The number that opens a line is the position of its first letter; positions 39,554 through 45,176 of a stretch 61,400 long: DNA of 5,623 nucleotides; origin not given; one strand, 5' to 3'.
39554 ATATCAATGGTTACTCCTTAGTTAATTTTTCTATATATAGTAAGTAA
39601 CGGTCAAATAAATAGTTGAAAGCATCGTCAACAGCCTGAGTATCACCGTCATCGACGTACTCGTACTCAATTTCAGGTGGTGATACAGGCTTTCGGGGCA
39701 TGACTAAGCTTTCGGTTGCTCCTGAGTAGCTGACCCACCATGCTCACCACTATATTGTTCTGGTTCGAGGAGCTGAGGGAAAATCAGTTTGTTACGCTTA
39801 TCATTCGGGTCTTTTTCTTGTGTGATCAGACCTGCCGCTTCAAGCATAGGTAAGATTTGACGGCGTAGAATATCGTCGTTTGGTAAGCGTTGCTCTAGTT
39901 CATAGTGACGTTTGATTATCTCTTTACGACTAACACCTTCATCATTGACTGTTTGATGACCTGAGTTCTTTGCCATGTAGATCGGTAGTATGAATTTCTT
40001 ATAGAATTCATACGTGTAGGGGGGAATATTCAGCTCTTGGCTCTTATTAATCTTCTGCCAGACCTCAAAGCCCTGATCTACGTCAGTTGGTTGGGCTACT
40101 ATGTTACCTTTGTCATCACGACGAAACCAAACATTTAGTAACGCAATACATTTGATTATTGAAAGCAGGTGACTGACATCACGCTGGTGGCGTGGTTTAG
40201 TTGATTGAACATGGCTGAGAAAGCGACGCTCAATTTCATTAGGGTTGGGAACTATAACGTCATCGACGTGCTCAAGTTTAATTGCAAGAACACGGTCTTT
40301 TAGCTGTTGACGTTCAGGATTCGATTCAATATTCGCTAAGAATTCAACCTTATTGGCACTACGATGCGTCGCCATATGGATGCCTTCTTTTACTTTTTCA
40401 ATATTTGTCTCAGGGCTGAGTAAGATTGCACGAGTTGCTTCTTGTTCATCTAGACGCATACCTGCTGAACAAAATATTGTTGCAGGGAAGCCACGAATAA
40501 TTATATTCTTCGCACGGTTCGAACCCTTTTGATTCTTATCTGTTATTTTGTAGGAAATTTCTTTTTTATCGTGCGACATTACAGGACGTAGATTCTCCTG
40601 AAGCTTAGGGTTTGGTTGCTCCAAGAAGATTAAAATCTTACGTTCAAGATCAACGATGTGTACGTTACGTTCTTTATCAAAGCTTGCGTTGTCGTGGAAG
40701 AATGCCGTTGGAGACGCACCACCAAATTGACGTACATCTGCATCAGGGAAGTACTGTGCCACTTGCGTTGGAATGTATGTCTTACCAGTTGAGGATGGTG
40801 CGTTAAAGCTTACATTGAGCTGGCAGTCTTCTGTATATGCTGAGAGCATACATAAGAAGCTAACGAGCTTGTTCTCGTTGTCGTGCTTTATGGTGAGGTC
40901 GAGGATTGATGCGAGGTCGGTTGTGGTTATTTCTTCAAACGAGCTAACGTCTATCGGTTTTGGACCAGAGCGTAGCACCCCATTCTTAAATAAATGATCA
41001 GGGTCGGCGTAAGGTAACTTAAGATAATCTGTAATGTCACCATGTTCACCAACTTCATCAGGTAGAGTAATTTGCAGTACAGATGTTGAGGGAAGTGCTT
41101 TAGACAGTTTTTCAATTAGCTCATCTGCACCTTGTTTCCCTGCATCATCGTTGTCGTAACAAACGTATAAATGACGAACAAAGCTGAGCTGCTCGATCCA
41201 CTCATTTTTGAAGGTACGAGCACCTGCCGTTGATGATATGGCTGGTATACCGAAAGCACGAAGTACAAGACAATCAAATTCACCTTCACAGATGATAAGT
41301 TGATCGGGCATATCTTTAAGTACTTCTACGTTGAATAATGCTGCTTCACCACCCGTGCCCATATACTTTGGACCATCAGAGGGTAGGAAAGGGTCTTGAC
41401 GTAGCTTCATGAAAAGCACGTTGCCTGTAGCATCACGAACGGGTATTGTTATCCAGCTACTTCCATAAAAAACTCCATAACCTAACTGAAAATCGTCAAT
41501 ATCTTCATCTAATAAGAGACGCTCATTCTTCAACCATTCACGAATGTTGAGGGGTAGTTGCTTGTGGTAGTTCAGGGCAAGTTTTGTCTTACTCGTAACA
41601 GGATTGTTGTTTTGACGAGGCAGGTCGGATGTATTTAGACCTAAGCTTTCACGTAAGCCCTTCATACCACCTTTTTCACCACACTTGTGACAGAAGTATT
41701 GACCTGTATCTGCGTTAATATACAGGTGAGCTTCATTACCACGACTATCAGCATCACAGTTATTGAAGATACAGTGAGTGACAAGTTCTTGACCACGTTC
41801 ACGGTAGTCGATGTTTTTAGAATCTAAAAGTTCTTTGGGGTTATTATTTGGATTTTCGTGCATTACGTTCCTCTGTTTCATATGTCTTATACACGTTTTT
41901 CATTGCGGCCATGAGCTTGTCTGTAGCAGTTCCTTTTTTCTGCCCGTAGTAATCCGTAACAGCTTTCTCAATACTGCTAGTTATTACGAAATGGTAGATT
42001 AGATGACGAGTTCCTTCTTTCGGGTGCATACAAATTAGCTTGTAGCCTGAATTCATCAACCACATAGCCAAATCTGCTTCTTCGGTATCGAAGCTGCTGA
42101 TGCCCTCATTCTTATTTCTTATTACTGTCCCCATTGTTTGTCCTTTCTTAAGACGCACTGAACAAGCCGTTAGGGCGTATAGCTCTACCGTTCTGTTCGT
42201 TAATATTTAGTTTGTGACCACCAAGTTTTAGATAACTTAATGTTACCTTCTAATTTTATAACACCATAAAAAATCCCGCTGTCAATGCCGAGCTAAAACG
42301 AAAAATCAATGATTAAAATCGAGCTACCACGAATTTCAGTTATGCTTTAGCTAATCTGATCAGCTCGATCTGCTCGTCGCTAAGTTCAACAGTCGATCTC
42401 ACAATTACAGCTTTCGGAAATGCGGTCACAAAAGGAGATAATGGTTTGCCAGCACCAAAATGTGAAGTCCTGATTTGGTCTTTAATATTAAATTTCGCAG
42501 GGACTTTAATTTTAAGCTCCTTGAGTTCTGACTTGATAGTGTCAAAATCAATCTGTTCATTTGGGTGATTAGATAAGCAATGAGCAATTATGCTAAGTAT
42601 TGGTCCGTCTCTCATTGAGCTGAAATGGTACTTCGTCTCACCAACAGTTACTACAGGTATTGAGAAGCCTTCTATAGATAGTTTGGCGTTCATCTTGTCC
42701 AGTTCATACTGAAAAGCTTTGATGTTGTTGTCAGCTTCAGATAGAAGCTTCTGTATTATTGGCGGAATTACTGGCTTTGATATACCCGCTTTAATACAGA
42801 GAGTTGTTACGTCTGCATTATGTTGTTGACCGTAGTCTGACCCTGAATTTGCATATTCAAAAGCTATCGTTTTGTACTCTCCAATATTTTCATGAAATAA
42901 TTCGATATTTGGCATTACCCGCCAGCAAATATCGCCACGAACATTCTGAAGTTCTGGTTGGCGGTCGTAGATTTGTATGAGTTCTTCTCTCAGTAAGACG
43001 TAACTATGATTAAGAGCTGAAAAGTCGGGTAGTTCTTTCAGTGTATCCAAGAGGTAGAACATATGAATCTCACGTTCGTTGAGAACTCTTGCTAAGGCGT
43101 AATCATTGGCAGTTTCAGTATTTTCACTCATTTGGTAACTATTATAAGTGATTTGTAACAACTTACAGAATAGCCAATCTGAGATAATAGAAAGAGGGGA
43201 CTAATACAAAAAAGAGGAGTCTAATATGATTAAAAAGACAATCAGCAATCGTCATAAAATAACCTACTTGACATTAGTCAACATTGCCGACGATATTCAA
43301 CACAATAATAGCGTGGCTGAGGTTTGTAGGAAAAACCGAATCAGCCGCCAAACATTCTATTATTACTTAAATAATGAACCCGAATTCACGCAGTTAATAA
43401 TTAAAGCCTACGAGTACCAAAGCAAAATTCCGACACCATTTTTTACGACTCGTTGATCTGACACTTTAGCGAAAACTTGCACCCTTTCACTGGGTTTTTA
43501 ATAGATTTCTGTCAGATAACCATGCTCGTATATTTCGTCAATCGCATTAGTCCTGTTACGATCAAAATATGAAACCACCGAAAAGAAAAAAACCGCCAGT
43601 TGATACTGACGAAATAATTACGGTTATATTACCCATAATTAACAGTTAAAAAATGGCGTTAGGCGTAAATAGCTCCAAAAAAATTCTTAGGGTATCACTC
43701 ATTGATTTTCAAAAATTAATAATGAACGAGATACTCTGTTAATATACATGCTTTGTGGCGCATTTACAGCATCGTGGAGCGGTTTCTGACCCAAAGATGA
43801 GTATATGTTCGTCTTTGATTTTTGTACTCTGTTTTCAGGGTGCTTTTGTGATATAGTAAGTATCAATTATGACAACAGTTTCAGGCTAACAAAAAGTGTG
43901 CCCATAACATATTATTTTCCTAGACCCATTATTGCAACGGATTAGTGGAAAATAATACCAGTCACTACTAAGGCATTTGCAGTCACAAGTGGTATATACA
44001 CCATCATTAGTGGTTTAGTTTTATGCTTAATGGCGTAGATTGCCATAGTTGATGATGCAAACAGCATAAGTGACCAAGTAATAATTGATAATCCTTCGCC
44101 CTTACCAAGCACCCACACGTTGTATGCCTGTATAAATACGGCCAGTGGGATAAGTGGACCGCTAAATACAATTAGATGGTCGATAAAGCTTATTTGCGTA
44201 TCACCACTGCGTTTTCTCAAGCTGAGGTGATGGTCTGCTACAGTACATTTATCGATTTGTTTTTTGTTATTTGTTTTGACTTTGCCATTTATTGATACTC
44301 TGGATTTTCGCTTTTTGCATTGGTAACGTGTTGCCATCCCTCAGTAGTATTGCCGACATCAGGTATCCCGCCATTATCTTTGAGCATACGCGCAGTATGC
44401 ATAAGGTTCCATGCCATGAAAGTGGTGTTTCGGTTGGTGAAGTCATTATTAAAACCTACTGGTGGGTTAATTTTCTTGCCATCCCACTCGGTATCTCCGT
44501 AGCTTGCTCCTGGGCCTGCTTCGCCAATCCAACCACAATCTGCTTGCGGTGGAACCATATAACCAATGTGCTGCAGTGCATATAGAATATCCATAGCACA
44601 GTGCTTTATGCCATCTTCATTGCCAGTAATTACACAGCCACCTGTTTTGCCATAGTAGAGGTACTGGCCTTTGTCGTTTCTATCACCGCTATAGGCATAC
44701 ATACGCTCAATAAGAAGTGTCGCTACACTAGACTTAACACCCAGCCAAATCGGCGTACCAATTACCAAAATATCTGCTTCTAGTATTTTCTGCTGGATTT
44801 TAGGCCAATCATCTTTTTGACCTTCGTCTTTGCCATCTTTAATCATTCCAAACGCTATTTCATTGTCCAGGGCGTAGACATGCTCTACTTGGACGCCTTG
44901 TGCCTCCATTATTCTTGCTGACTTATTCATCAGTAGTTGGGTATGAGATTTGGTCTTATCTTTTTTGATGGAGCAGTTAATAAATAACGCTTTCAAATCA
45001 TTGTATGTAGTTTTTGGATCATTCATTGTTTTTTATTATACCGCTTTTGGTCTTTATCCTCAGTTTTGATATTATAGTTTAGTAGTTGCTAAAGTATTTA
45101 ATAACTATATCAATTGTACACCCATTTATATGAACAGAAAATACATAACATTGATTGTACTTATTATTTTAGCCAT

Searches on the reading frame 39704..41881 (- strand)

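Call 9: search_protein_families(library=pfam, proteins=[window:39704-41881:-], max_evalue=0.001)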
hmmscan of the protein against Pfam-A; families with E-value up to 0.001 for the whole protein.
window:39704-41881:- (725 aa): 4 families
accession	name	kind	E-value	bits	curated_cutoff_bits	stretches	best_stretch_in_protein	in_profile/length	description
PF13155.12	Toprim_2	-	4.3e-11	43.5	22.1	1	196-269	1-76/88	Toprim-like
PF13662.12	Toprim_4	-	1.6e-06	28.7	25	1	194-260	2-75/85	Toprim domain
PF13362.12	Toprim_3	-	1.7e-06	28.8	27.2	1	195-287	2-89/95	Toprim domain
PF01751.28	Toprim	-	0.00028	21.4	23.1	0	194-265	1-86/96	Toprim domain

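Call 51: search_protein_families(library=phrogs, proteins=[window:39704-41881:-], max_evalue=0.1)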
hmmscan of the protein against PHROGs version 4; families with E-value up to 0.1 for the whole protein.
window:39704-41881:- (725 aa): 8 families
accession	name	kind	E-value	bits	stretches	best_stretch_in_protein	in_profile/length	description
phrog_47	-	DNA, RNA and nucleotide metabolism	2.8e-29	103.3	1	14-263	30-302/947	DNA primase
phrog_239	-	DNA, RNA and nucleotide metabolism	2.8e-22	80.5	1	34-288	40-297/801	DNA primase/helicase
phrog_849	-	DNA, RNA and nucleotide metabolism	1.3e-16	61.6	1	143-266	178-314/435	DNA primase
phrog_6444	-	DNA, RNA and nucleotide metabolism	2.4e-12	47.5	1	192-276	259-344/577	DNA primase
phrog_19847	-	DNA, RNA and nucleotide metabolism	0.0011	19.2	1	27-74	20-67/346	DNA primase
phrog_2304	-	DNA, RNA and nucleotide metabolism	0.0015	19.7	1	16-85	16-79/133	DNA primase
phrog_6088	-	DNA, RNA and nucleotide metabolism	0.011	15.1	1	193-286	188-279/772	DNA primase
phrog_1139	-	DNA, RNA and nucleotide metabolism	0.054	12.4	1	186-263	169-247/895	DNA primase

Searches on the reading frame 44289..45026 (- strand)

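Call 9: search_protein_families(library=pfam, proteins=[window:44289-45026:-], max_evalue=0.001)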
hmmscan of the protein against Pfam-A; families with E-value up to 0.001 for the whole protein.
window:44289-45026:- (245 aa): 2 families
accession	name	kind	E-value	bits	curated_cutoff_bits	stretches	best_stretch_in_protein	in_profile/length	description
PF03358.20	FMN_red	-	6e-14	52.3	24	1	12-161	2-142/152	NADPH-dependent FMN reductase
PF02525.22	Flavodoxin_2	-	4.7e-07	30.2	27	1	12-138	2-137/198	Flavodoxin-like fold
